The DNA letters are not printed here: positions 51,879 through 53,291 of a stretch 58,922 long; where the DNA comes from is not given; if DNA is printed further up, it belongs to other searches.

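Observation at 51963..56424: Radical SAM/SPASM enzyme, free-standing condensation domain and MATE-like exporter, with no visible precursor or carrier protein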

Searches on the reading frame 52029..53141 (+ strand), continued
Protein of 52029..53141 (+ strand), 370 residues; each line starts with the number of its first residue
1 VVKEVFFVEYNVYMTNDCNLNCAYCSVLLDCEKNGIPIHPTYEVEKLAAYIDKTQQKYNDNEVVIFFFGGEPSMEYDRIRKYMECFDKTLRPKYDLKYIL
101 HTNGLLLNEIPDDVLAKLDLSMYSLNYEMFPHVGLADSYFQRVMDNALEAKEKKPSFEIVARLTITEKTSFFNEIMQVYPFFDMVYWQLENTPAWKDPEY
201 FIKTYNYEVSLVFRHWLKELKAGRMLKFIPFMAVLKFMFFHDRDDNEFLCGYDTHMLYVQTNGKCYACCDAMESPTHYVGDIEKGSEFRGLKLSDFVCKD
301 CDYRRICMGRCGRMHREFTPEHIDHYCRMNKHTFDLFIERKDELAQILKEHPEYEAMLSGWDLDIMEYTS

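Call 61: search_solved_structures(query=A7, max_evalue=1)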
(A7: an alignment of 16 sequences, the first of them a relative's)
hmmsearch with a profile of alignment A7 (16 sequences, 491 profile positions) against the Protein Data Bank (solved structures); distinct sequences matched with E-value up to 1: 93 (the best 60 are shown).
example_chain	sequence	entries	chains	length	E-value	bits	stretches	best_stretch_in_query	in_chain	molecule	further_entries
7uxr_A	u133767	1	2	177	2.9e-30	108.8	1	3-130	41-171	TIR domain protein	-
8g83_A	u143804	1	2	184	1.2e-29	106.8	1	3-137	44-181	NAD(+) hydrolase AbTIR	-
7uwg_A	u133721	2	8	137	3.9e-29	105.1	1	3-131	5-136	Molecular chaperone Tir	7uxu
3h16_A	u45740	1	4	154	5.2e-27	98.1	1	3-131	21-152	TIR protein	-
4lzp_B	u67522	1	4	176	5.5e-27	98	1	3-130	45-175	Putative uncharacterized protein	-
4c7m_A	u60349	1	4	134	1.4e-26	96.7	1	4-130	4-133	Toll/interleukin-1 receptor domain-containing protein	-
4lqc_A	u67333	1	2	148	1.2e-25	93.7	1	3-133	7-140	TcpB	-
9mud_K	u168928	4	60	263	4.2e-15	58.8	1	4-131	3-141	Cat1 (CRISPR associated TIR 1) pentagonal filament | Cat1 (CRISPR associated TIR 1) pentagonal filament assembly | Cat1 (CRISPR-associated TIR 1)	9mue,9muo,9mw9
7jlv_A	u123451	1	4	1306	2.4e-14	56.3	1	3-102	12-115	Disease resistance protein Roq1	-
7jlu_A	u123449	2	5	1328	2.4e-14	56.3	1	3-102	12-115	Disease resistance protein Roq1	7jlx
9m0n_A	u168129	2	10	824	2.8e-13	52.9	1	2-139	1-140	Tetratricopeptide repeat protein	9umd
7ylf_A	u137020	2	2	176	1.7e-12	50.2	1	3-134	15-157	Toll-like receptor 15 | Toll-like receptor 2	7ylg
4om7_A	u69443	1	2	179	2.1e-12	50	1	3-118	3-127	Toll-like receptor 6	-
3jrn_A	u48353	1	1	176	2.1e-11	46.7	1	3-123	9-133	AT1G72930 protein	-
1fyv_A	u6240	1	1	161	3e-11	46.1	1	3-81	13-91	TOLL-LIKE RECEPTOR 1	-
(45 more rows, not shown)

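Call 62: search_protein_families(library=pfam, alignment_id=A7, max_evalue=0.1)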
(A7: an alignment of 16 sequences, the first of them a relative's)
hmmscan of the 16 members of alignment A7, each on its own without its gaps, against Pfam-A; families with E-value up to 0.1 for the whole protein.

A. member 1, L002:9687-11165:- (492 aa): 3 families
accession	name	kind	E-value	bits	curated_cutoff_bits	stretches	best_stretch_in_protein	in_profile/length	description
PF13676.11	TIR_2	-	2.4e-20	73.7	28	1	4-116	1-109/122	TIR domain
PF01582.25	TIR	-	3e-09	37.4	21.3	1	2-101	2-104/179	TIR domain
PF00583.31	Acetyltransf_1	-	0.0043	17.8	20.7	1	317-424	20-98/116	Acetyltransferase (GNAT) family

B. families by the number of members that match (of 16 scanned): 14 families
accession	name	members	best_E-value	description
PF13676.11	TIR_2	15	8.4e-21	TIR domain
PF01582.25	TIR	15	1.8e-16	TIR domain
PF00583.31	Acetyltransf_1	8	0.00091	Acetyltransferase (GNAT) family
PF08937.16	ThsB_TIR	4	9.5e-05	Thoeris protein ThsB, TIR-like domain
PF10137.14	CAP12-PCTIR_TIR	2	0.0029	CAP12/Pycsar effector protein, TIR domain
PF13444.12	Acetyltransf_5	2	0.005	Acetyltransferase (GNAT) domain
PF13271.11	DUF4062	2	0.019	Domain of unknown function (DUF4062)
PF17031.10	DUF5101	1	0.0013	Domain of unknown function (DUF5101)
PF24101.1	eWH_GTF3C1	1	0.012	GTF3C1, extended winged-helix domain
PF01233.25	NMT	1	0.032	Myristoyl-CoA:protein N-myristoyltransferase, N-terminal domain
PF19111.5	DUF5798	1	0.057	Family of unknown function (DUF5798)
PF12295.13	Symplekin_C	1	0.074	Symplekin tight junction protein C terminal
PF17749.6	MIP-T3_C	1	0.081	Microtubule-binding protein MIP-T3 C-terminal region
PF13673.13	Acetyltransf_10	1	0.097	Acetyltransferase (GNAT) domain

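Call 94: search_protein_families(library=pfam, proteins=[L025:13528-13944:-, L025:8041-8544:-], max_evalue=0.01)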
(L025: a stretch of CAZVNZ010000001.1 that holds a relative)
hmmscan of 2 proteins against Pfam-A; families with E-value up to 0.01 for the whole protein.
L025:13528-13944:- (138 aa): 0 families

L025:8041-8544:- (167 aa): 4 families
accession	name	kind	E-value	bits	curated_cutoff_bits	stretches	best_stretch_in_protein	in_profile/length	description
PF12796.13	Ank_2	-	3.6e-10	40.7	27.3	2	56-148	8-90/90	Ankyrin repeats (3 copies)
PF00023.36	Ank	-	7.2e-07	29.6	21.1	1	117-149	3-33/33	Ankyrin repeat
PF13606.12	Ank_3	-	0.0003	21.4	22.3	0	117-146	3-30/30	Ankyrin repeat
PF13637.12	Ank_4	-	0.00091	19.9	22.7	0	121-157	2-36/50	Ankyrin repeats (many copies)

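Call 105: search_protein_families(library=pfam, proteins=[L026:11499-12578:-, L029:11300-11572:+, L101:2809-3162:+, L026:12644-13435:-, L026:13445-15208:+, L029:9183-9869:-, L029:6162-7979:+, L111:2167-3393:+, L111:962-1960:+, L029:8496-8951:+], max_evalue=0.01)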
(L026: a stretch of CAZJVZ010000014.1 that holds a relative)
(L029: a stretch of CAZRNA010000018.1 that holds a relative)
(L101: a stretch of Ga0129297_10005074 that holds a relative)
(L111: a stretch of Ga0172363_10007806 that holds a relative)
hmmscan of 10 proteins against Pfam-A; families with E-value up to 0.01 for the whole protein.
L026:11499-12578:- (359 aa): 1 family
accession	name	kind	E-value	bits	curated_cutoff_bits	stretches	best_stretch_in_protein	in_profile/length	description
PF01208.23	URO-D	-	5.6e-23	82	23.9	1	109-358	102-346/346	Uroporphyrinogen decarboxylase (URO-D)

L029:11300-11572:+ (90 aa): 0 families

L101:2809-3162:+ (117 aa): 0 families

L026:12644-13435:- (263 aa): 2 families
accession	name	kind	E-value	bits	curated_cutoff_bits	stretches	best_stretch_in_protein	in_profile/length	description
PF07973.19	tRNA_SAD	-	2.6e-11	43.7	24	1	216-259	1-44/44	Threonyl and Alanyl tRNA synthetase second additional domain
PF01411.24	tRNA-synt_2c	-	4.5e-08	32.5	30.3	1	44-119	473-552/552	tRNA synthetases class II (A)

L026:13445-15208:+ (587 aa): 3 families
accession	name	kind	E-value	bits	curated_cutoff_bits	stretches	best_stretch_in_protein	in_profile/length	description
PF13382.11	Adenine_deam_C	-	4.1e-69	231.7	27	1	413-577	2-166/169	Adenine deaminase C-terminal domain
PF01979.26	Amidohydro_1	-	1.6e-31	110.3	25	1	71-357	2-345/345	Amidohydrolase family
PF07969.17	Amidohydro_3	-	7.1e-10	39.4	29.7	1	294-358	399-472/472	Amidohydrolase family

L029:9183-9869:- (228 aa): 1 family
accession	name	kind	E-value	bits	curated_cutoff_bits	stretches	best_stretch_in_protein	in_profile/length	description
PF01177.27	Asp_Glu_race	-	1e-24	88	31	1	15-216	10-210/211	Asp/Glu/Hydantoin racemase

L029:6162-7979:+ (605 aa): 2 families
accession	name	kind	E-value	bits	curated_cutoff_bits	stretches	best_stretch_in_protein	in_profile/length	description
PF01314.23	AFOR_C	-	6e-142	473.8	27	1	224-592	7-385/385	Aldehyde ferredoxin oxidoreductase, domains 2 & 3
PF02730.20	AFOR_N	-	1.5e-83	279.9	29.8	1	6-204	1-198/199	Aldehyde ferredoxin oxidoreductase, N-terminal domain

L111:2167-3393:+ (408 aa): 1 family
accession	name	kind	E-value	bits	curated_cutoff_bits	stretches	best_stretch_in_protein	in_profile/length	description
PF07690.21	MFS_1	-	4.4e-12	46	33.4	2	241-392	34-187/347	Major Facilitator Superfamily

L111:962-1960:+ (332 aa): 1 family
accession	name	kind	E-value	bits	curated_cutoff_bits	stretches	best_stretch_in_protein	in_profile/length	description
PF00348.22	polyprenyl_synt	-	6.9e-27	94.7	27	1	57-282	19-248/251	Polyprenyl synthetase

L029:8496-8951:+ (151 aa): 1 family
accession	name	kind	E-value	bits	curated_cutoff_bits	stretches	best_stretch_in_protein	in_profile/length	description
PF00072.30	Response_reg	-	8.4e-29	100.4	30.2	1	9-119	1-111/111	Response regulator receiver domain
